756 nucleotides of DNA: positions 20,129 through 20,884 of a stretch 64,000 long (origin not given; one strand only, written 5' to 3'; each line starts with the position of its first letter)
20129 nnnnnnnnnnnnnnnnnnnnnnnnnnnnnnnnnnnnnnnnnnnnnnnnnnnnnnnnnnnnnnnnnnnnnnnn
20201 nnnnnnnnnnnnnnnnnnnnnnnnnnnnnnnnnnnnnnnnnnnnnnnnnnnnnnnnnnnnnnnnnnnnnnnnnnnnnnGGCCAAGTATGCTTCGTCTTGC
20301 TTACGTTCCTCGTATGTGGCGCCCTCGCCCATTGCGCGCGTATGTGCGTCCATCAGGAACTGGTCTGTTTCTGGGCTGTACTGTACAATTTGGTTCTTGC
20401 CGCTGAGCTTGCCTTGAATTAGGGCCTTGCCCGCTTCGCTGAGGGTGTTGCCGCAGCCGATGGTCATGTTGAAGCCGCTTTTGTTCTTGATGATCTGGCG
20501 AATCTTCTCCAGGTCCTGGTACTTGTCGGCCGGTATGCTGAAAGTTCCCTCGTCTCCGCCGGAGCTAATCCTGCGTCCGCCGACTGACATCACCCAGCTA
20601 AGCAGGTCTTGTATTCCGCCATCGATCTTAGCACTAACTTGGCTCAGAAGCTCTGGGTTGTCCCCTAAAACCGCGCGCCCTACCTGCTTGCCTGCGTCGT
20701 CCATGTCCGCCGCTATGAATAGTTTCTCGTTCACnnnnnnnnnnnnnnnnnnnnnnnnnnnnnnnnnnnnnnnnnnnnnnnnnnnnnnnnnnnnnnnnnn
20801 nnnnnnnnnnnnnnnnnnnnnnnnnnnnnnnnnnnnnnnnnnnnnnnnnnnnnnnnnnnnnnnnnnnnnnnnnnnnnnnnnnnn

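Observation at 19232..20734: Phage-encoded mCpol/GGDEF-like palm domain fused to a roughly 300-aa acidic repeat tail within the virion module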

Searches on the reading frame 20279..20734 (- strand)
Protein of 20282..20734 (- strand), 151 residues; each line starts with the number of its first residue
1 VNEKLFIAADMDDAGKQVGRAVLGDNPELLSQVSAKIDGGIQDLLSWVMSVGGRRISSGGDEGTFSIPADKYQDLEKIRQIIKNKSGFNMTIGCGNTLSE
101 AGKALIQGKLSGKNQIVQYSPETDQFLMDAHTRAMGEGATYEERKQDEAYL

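Call 11: find_homologous_proteins(query=window:20282-20734:-, max_evalue=0.001)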
Query seq(151 aa): 13 candidates shared short words with the query, none scored E <= 0.001.

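Call 13: search_solved_structures(query=window:20285-20734:-, max_evalue=10, show_alignments=3)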
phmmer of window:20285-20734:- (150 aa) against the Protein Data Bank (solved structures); distinct sequences matched with E-value up to 10: 29.
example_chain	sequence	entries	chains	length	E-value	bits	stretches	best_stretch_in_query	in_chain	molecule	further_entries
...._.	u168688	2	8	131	2.6e-06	31.1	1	4-119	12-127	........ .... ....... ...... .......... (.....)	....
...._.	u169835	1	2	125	3.5e-06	30.6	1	5-120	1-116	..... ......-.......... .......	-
4kc7_A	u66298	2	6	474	0.23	15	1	108-144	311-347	Glycoside hydrolase, family 43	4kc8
7s5m_A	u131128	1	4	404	0.89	13.1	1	30-112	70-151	8-amino-7-oxononanoate synthase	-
3wy7_A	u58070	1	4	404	0.9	13.1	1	30-112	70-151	8-amino-7-oxononanoate synthase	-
8rmb_A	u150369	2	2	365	1.3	12.5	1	46-107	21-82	Mitogen-activated protein kinase 1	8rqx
4s30_A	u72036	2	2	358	1.4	12.5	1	47-118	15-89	Mitogen-activated protein kinase 1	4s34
6rfo_A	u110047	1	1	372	1.5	12.4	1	40-107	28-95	Mitogen-activated protein kinase 1,Mitogen-activated protein kinase 14,Mitogen-activated p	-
6rfp_A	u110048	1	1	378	1.5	12.4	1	40-107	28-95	Mitogen-activated protein kinase 1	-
5ngu_A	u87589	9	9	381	1.5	12.4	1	42-107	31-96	Mitogen-activated protein kinase 1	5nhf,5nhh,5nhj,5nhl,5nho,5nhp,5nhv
4s2z_A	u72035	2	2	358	1.5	12.3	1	47-107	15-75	Mitogen-activated protein kinase 1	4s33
1wzy_A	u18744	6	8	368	1.7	12.2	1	34-107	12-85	Mitogen-activated protein kinase 1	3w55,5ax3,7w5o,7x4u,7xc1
8rm2_A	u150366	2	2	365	1.9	12.1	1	46-107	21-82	Mitogen-activated protein kinase 1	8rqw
2fys_B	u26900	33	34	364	1.9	12.1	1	46-107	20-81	Mitogen-activated protein kinase 1 | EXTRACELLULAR REGULATED KINASE 2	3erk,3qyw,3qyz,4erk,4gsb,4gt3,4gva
8rlx_A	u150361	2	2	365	1.9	12.1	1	46-107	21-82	Mitogen-activated protein kinase 1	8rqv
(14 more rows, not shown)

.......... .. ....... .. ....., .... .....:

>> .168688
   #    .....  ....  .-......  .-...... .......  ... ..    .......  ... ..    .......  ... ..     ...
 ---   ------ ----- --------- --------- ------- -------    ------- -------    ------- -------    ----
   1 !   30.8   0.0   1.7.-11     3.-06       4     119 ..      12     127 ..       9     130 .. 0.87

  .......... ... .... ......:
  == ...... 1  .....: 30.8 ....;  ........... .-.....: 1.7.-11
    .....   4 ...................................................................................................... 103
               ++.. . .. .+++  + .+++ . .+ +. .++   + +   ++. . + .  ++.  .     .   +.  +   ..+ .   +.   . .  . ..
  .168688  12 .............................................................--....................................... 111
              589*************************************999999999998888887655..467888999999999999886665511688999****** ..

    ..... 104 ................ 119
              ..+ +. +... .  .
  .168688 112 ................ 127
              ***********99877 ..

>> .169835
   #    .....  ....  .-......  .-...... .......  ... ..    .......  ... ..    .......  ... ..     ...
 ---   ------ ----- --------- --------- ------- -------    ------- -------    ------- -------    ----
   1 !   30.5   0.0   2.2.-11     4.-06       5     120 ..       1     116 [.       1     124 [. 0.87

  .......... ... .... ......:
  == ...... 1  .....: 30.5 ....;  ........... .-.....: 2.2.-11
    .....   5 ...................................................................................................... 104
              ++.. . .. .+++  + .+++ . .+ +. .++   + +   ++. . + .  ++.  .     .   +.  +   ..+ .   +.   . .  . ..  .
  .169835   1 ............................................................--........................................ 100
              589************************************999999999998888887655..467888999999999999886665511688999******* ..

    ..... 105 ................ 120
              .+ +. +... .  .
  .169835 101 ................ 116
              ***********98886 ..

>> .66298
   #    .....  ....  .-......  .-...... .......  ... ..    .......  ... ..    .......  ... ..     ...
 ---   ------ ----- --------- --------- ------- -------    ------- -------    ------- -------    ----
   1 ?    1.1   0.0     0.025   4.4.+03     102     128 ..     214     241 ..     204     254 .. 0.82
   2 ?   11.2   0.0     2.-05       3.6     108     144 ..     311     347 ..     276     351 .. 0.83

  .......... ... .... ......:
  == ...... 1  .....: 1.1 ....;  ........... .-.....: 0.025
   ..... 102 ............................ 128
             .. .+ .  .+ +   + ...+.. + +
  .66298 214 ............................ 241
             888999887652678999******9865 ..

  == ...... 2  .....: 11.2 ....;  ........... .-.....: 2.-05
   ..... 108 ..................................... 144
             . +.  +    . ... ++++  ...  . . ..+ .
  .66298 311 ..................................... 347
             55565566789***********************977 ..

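Call 23: search_protein_representatives(protein=window:20285-20734:-)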
Query: 150 residues. Proteins with E-value up to 0.001 (for the whole library): 757; up to 1e-10: 519; up to 1e-30: 8. The best 150 are listed.
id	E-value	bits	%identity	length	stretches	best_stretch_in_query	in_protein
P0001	1.7e-91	320.2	100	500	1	1-150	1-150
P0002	4.7e-55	202.0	65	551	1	1-150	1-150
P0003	8.6e-34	133.1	46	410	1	1-150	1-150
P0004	4.2e-33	130.9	49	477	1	4-150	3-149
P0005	1.2e-32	129.4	35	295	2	6-146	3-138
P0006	1.3e-32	129.3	47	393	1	2-150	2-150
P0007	1.3e-32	129.3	51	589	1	2-150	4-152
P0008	4.2e-32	127.7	44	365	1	4-150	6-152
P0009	5.5e-30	120.8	46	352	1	5-150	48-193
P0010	7.2e-30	120.4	51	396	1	4-150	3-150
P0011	8.3e-30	120.2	45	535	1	2-150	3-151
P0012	8.6e-30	120.2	44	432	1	3-150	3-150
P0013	1.7e-29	119.2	47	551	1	3-150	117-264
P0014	2.4e-29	118.7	46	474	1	4-150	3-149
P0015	2.7e-29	118.6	47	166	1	8-150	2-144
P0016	3.6e-29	118.2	46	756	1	3-150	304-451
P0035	1.0e-27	113.5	45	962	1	2-150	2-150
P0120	6.4e-23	97.9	44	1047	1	5-128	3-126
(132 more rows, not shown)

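Call 29: search_protein_families(library=pfam, alignment_id=A1, max_evalue=0.01)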
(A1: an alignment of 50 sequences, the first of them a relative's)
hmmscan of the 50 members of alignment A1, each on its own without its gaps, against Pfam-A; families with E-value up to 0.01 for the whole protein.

A. member 1, P0001 (500 aa): 1 family
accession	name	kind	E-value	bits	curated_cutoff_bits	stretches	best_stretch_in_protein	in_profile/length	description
PF18182.6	mCpol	-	3.4e-10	40.8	26.4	1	6-119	1-114/114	minimal CRISPR polymerase domain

B. families by the number of members that match (of 50 scanned): 5 families
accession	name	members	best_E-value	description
PF18182.6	mCpol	50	9.4e-19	minimal CRISPR polymerase domain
PF22335.1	Cas10-Cmr2_palm2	31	8.3e-06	Cas10/Cmr2, second palm domain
PF18905.5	DUF5661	1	3.1e-11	Protein of unknown function (DUF5661)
PF05823.17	Gp-FAR-1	1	0.0031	Nematode fatty acid retinoid binding protein (Gp-FAR-1)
PF14362.11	DUF4407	1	0.0059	Domain of unknown function (DUF4407)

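Call 30: search_protein_families(library=phrogs, alignment_id=A1, max_evalue=0.01)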
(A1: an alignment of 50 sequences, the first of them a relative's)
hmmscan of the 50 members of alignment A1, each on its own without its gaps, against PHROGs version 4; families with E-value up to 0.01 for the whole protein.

A. member 1, P0001 (500 aa): 0 families

B. families by the number of members that match (of 50 scanned): 1 family
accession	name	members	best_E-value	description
phrog_18628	-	1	0.0035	-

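Call 31: find_related_loci(query=A1, collection=viral_contigs, flank=10000)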
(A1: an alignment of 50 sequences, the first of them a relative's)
Query A1 (500 aa) in viral_contigs; peptide patterns used: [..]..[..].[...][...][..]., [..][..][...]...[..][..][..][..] (x = any residue, [..] = any of these).
167 stretches matched a pattern; 58 encode a relative of the query (tblastn E <= 1e-3); 57 distinct loci.
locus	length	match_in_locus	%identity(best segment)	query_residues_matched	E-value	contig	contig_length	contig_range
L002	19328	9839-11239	32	5-476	3e-44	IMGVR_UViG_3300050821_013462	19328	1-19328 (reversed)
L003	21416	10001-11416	32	1-459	8e-44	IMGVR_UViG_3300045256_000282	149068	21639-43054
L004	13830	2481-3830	31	1-451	2e-43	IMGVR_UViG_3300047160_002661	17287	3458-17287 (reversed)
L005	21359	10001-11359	30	5-457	6e-43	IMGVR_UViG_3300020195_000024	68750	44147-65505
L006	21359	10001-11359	30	5-457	6e-43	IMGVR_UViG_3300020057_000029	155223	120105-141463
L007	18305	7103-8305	30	6-464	2e-39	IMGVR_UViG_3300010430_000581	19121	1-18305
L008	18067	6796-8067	30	1-448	3e-39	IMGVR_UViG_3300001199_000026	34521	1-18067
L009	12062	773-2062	29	1-452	1e-38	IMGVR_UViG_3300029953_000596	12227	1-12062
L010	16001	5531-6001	46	1-158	3e-37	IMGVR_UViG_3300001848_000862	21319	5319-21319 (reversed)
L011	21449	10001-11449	29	1-450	2e-37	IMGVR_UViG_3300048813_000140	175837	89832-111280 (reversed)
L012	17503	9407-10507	31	5-457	7e-37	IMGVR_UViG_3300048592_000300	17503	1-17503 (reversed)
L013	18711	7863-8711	34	4-293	4e-36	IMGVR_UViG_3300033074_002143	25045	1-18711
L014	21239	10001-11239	31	5-459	7e-36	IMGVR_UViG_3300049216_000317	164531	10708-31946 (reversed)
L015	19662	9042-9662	41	1-207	8e-35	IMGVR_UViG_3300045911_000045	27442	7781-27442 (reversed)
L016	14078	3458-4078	41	1-207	1e-34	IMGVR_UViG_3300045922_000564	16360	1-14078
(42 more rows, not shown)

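Call 41: list_cluster_members(proteins=[P0001, P0002, P0003, P0004, P0005, P0007, P0011, P0016, P0035, P0120])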
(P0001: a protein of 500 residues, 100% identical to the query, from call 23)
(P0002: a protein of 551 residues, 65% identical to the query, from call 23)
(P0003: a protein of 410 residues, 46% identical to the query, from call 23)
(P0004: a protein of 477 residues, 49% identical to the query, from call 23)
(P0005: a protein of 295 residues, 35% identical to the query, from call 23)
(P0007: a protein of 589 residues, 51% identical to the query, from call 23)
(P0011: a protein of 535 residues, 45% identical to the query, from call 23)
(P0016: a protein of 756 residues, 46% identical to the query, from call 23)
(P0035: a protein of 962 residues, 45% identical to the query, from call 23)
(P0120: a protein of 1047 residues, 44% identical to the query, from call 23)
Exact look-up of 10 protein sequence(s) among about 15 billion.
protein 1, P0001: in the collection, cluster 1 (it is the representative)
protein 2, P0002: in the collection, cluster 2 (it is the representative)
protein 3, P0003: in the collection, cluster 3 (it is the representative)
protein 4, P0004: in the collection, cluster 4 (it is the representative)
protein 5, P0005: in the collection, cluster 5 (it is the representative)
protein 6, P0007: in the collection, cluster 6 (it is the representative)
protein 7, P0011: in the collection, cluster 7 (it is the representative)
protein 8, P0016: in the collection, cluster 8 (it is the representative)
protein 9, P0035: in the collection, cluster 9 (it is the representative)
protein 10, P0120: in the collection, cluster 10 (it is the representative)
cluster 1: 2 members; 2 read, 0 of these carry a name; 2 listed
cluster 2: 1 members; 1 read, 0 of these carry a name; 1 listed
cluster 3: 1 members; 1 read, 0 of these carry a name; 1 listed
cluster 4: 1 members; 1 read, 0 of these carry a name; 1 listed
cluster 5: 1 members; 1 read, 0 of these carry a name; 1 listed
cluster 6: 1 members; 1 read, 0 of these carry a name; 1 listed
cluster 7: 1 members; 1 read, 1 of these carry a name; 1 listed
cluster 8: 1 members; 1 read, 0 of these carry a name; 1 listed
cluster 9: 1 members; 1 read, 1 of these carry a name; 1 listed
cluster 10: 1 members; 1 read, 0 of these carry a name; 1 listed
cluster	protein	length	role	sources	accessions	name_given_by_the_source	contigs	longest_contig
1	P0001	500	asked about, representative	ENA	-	-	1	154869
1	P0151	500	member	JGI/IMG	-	-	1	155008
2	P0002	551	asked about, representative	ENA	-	-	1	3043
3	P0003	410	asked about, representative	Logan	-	-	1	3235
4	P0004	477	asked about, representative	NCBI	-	-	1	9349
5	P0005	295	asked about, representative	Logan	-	-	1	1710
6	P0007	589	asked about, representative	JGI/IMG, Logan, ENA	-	-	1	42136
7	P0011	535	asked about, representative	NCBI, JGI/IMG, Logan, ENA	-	hypothetical protein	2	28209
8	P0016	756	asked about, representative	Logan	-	-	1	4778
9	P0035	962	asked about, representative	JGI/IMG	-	hypothetical protein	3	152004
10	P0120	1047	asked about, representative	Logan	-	-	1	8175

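Call 46: search_solved_structures(query=A2, max_evalue=1, show_alignments=1)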
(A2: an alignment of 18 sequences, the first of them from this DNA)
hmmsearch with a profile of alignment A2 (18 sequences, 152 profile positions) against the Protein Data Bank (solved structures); distinct sequences matched with E-value up to 1: 9.
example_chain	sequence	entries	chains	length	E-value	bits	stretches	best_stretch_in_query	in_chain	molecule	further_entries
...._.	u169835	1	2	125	1.4e-17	67.2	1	5-125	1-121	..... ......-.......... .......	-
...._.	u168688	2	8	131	2.7e-17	66.3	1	4-121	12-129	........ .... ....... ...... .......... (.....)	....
28js_J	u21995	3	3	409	0.15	15.1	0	23-63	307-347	Lysine-specific demethylase RAD23B | UV excision repair protein RAD23 homolog B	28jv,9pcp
8ebs_I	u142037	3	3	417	0.16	15.1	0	23-63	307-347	UV excision repair protein RAD23 homolog B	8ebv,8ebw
5mfd_A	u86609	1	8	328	0.16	15.1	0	26-83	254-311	YIIIM''6AII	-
4v3o_A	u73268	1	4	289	0.21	14.7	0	26-82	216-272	YIII_M5_AII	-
4v3q_A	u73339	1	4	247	0.27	14.4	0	27-83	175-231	YIII_M4_AII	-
4v3r_A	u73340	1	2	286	0.4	13.8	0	26-83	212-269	YIII_M5_AII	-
2jz1_A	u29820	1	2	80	0.44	13.6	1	22-57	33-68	Protein doublesex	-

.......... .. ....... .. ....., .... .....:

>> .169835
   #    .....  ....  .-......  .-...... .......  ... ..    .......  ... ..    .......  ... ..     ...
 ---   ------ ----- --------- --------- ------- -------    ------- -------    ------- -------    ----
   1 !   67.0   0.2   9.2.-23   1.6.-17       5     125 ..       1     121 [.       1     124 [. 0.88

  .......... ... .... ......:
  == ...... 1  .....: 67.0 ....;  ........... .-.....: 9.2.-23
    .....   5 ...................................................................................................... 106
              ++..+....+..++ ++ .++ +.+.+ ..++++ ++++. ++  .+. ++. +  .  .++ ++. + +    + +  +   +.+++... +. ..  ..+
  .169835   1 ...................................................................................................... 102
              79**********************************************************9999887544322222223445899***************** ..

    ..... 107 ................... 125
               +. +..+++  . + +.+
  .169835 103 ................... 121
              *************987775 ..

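Call 50: predict_structure(alignment_id=A1)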
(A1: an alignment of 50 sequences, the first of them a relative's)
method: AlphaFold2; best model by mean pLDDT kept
length: 500 residues; sequences in the alignment: 50
mean_pLDDT: 67.1   pTM: 0.46
mean pLDDT of the five models: 67.1, 65.5, 64.6, 63.9, 63.2
residues with pLDDT >= 90: 180; 70-90: 33; 50-70: 79; < 50: 208
segments of 3 or more residues with pLDDT < 50: 177-181, 195-203, 205-212, 216-224, 226-233, 238-246, 251-253, 257-260, 277-288, 294-307, 312-314, 320-364, 373-377, 381-385, 388-394, 457-480, 484-490
pLDDT, mean of each block of 10 residues (from residue 1): 93 97 98 98 98 97 98 98 98 98 98 98 97 95 95 90 57 49 51 48 48 46 45 43 46 47 50 53 45 46 44 48 41 36 37 41 50 49 45 58 86 92 92 91 84 51 44 44 47 50
secondary structure, 60 per line:
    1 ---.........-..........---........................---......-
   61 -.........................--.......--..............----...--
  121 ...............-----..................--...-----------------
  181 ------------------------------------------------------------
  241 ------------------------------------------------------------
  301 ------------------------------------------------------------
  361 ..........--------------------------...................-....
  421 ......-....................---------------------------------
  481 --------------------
elements in order: E4-12 H14-23 H27-50 E54-59 E62-68 H69-86 E89-95 H98-111 E116-118 H121-135 H141-158 H361-370 H397-415 H417-426 H428-447

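Call 52: fold_search(model_id=the predicted structure, library=pdb)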
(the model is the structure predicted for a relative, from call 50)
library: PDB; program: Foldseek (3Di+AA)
matches with E <= 10: 1020; with E <= 0.001: 44
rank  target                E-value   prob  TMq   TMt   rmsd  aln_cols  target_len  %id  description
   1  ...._C                1.8e-08  1.00  0.22  0.84   2.1       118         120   28  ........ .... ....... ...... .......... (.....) with non-hydrolyzable ligand ApCpp from Klebsiella pneumoniae strain K (released 2025-09-24)
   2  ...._A                3.5e-08  1.00  0.22  0.85   2.0       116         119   29  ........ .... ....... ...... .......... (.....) with non-hydrolyzable ligand ApCpp from Klebsiella pneumoniae strain K (released 2025-09-24)
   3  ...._B                6.9e-08  1.00  0.22  0.83   2.1       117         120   29  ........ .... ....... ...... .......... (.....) from Klebsiella pneumoniae strain KP67 (released 2025-09-24)
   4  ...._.                1.1e-07  1.00  0.21  0.84   2.1       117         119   29  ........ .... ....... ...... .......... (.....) from Klebsiella pneumoniae strain KP67 (released 2025-09-24)
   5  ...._D                2.4e-07  1.00  0.21  0.83   2.2       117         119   28  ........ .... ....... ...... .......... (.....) with non-hydrolyzable ligand ApCpp from Klebsiella pneumoniae strain K (released 2025-09-24)
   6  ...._A                4.7e-07  1.00  0.22  0.82   2.8       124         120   27  Structure of minimal CRISPR polymerase bound to ApNHpp (released 2025-08-27)
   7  2qv6_C                1.2e-05  1.00  0.19  0.35   4.3       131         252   19  GTP cyclohydrolase III from M. jannaschii (MJ0145) complexed with GTP and metal ions (released 2008-01-15)
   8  2qv6_A                2.8e-05  1.00  0.19  0.35   4.3       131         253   19  GTP cyclohydrolase III from M. jannaschii (MJ0145) complexed with GTP and metal ions (released 2008-01-15)
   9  5m3c_A                5.9e-05  1.00  0.19  0.22   5.1       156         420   17  Structure of the hybrid domain (GGDEF-EAL) of PA0575 from Pseudomonas aeruginosa PAO1 at 2.8 Ang. with GTP and Ca2+ bo (released 2017-12-20)
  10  7a7e_A                7.1e-05  1.00  0.19  0.47   4.4       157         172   16  Structure of a delta-N mutant - E232start - of PA1120 (TpbB or YfiN) from Pseudomonas aeruginosa (PAO1) comprising onl (released 2021-07-07)
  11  4dez                  1.3e-04  1.00  0.18  0.35  10.3       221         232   11  Structure of MsDpo4 (released 2012-08-22)
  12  5m3c_B                1.4e-04  1.00  0.19  0.22   4.5       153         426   16  Structure of the hybrid domain (GGDEF-EAL) of PA0575 from Pseudomonas aeruginosa PAO1 at 2.8 Ang. with GTP and Ca2+ bo (released 2017-12-20)
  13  3i5b_A                1.6e-04  1.00  0.20  0.56   3.6       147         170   15  Crystal structure of the isolated GGDEF domain of WpsR from Pseudomonas aeruginosa (released 2009-08-18)
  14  5xgb                  1.7e-04  1.00  0.20  0.18   7.3       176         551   14  Crystal structure of the PAS-GGDEF-EAL domain of PA0861 from Pseudomonas aeruginosa (released 2017-12-20)
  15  5euh_A                2.0e-04  1.00  0.21  0.59   2.6       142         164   18  Crystal structure of the c-di-GMP-bound GGDEF domain of P. fluorescens GcbC (released 2015-12-30)
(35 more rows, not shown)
